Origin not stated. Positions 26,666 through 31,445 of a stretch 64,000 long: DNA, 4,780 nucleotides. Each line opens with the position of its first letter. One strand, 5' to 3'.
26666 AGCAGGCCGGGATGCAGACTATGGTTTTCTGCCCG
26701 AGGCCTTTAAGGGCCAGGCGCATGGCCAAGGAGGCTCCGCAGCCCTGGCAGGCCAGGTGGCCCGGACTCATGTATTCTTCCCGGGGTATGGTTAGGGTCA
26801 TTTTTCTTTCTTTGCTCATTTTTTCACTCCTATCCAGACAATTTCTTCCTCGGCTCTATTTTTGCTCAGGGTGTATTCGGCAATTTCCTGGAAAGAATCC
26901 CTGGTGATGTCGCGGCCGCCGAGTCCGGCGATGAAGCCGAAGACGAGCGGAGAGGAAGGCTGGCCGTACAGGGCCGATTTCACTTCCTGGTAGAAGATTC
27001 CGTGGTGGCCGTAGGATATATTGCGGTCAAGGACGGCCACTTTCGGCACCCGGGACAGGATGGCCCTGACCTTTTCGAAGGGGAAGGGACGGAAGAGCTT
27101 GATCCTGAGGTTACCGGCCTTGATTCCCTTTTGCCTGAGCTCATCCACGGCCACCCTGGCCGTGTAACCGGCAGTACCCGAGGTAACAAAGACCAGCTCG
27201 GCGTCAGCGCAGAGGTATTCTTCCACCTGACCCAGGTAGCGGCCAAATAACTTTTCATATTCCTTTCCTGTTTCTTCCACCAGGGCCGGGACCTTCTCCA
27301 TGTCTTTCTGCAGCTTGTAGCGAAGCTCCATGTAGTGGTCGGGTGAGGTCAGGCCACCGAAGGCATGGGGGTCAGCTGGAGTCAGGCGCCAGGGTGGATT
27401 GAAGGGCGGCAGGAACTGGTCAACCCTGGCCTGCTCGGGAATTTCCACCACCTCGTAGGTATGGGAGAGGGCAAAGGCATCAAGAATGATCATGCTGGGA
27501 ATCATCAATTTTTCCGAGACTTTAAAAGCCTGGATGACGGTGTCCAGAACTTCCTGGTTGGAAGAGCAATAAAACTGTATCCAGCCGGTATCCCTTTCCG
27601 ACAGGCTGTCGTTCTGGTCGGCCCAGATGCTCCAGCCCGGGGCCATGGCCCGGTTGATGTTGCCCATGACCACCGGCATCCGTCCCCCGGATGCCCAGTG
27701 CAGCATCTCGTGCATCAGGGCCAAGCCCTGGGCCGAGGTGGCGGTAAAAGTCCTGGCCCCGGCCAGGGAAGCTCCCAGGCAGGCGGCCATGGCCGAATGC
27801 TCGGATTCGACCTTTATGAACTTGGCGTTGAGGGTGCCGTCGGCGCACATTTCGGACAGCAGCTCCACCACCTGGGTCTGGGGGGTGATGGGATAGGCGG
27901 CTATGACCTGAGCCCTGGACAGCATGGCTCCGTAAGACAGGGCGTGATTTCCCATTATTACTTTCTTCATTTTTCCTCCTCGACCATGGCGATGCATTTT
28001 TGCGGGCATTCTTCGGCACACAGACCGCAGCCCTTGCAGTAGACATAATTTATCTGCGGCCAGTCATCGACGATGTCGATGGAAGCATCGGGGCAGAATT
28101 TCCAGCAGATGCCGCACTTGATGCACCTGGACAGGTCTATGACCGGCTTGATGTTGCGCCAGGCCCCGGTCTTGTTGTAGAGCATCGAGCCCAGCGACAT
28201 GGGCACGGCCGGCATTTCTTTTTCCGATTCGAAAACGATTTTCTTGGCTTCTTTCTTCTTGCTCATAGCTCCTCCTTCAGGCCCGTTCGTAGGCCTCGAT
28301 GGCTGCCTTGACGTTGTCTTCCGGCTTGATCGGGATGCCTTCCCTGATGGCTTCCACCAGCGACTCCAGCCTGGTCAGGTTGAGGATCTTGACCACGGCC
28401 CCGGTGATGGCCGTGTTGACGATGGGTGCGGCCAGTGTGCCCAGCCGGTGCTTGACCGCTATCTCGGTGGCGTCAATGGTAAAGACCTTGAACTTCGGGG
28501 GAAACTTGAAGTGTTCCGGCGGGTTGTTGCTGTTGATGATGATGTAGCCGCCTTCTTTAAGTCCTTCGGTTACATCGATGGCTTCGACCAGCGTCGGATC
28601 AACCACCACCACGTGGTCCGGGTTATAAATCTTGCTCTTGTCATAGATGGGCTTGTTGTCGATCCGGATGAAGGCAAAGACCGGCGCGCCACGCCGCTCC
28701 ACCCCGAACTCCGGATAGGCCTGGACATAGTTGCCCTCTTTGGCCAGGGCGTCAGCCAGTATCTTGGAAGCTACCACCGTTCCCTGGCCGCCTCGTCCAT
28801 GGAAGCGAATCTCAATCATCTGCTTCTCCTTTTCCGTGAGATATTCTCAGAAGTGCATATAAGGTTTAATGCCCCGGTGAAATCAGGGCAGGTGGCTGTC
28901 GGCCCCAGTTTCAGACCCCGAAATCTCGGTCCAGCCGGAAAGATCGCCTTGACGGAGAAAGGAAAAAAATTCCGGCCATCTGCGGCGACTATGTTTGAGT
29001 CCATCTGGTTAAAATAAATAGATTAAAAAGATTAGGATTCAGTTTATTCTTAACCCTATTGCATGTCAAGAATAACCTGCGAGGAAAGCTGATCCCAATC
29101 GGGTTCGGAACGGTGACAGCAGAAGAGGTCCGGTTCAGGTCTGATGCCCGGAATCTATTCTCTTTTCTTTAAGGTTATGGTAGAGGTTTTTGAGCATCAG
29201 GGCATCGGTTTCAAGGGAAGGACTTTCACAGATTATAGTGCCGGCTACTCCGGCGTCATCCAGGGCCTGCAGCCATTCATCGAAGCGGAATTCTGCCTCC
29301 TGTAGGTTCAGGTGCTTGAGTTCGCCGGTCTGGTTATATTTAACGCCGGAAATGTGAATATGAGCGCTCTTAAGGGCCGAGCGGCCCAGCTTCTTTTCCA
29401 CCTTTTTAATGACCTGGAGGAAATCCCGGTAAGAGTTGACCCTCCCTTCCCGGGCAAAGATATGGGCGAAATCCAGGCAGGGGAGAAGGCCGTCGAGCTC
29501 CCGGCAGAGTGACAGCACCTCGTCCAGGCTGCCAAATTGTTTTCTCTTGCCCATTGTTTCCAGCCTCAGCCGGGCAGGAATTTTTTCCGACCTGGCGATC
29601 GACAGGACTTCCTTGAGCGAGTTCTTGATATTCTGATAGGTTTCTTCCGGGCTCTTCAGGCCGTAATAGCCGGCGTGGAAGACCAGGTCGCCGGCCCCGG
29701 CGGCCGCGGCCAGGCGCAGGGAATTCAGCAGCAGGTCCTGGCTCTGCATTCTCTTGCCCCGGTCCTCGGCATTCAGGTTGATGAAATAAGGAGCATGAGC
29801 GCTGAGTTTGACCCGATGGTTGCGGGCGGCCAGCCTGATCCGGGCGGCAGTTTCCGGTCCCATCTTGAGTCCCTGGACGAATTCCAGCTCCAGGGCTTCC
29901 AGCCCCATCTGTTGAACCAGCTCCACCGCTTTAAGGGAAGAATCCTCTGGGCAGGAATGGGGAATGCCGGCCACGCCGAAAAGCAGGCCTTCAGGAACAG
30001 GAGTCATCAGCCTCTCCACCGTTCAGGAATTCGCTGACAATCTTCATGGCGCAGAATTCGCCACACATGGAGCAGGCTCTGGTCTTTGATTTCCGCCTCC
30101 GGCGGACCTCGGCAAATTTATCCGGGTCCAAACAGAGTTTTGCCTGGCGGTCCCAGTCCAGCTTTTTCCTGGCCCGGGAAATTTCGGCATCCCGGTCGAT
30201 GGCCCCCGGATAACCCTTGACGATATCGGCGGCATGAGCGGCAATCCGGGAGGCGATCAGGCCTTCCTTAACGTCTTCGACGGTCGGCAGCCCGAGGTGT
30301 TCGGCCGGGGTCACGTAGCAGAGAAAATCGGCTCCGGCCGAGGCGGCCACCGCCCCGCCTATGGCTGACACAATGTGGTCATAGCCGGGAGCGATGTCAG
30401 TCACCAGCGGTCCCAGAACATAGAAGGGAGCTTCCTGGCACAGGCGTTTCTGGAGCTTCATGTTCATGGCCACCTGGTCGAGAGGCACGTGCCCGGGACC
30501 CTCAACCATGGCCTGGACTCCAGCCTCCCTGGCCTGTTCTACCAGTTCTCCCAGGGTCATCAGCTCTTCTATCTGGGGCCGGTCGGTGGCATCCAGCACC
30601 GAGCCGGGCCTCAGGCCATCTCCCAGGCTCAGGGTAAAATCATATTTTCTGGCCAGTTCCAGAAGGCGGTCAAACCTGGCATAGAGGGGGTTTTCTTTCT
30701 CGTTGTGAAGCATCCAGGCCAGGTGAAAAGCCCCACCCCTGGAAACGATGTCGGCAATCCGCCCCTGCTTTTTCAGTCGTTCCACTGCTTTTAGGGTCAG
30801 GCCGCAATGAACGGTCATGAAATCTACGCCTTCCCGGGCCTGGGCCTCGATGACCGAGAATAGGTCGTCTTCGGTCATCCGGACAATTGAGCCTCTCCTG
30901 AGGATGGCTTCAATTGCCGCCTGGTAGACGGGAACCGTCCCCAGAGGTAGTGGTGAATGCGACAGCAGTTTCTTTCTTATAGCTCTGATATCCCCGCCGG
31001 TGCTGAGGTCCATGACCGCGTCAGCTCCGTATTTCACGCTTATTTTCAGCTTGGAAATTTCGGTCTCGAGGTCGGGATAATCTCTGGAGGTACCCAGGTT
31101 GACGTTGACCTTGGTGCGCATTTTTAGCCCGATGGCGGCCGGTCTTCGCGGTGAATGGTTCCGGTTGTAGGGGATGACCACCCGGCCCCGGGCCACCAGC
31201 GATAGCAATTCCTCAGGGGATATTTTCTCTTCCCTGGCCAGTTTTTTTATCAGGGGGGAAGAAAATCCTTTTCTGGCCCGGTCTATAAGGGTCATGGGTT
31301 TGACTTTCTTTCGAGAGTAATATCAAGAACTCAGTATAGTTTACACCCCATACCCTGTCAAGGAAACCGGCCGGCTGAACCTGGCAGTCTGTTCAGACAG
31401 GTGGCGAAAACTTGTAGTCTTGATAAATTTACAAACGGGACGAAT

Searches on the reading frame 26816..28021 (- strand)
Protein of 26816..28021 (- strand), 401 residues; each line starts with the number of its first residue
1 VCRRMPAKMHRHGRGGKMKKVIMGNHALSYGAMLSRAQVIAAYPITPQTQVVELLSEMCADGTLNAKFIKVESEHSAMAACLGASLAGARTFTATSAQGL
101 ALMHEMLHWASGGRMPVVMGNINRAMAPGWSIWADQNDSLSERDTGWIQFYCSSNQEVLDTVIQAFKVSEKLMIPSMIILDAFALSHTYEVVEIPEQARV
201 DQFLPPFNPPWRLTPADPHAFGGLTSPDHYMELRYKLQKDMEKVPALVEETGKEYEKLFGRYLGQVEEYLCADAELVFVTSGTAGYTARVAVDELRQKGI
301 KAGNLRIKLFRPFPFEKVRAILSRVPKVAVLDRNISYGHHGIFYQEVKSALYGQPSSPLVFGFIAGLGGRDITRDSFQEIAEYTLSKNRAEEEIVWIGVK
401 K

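Call 20: search_protein_families(library=pfam, proteins=[window:26816-28021:-], max_evalue=0.00001)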
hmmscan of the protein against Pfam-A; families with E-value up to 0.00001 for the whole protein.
window:26816-28021:- (401 aa): 2 families
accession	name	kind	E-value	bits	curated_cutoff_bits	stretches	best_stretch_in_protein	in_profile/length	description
PF01855.24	POR_N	-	1.1e-73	248.3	27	1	31-251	2-229/231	Pyruvate flavodoxin/ferredoxin oxidoreductase, thiamine diP-bdg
PF17147.9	PFOR_II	-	5.7e-29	100.9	27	1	274-375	1-100/102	Pyruvate:ferredoxin oxidoreductase core domain II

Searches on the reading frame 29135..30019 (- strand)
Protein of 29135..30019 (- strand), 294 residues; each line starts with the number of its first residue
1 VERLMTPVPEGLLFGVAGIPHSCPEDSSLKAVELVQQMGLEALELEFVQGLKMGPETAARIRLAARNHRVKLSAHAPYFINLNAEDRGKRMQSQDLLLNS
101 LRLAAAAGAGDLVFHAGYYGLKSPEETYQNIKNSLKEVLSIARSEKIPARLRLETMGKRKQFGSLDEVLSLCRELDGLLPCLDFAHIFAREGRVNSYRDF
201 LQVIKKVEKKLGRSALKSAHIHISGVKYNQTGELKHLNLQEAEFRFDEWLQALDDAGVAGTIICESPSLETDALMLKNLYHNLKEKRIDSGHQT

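Call 21: search_protein_families(library=pfam, proteins=[window:29135-30019:-], max_evalue=0.00001)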
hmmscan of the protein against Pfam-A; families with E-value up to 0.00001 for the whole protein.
window:29135-30019:- (294 aa): 1 family
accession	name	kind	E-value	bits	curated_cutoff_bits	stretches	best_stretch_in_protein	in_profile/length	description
PF01261.30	AP_endonuc_2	-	3.1e-36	125.8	31.1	1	32-268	1-231/249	Xylose isomerase-like TIM barrel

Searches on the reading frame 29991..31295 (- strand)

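Call 21: search_protein_families(library=pfam, proteins=[window:29991-31295:-], max_evalue=0.00001)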
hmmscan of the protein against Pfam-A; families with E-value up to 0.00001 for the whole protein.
window:29991-31295:- (434 aa): 1 family
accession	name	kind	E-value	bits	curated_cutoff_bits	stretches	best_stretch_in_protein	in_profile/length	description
PF01964.24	ThiC_Rad_SAM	-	3.9e-196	652.2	25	1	2-421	1-419/420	Radical SAM ThiC family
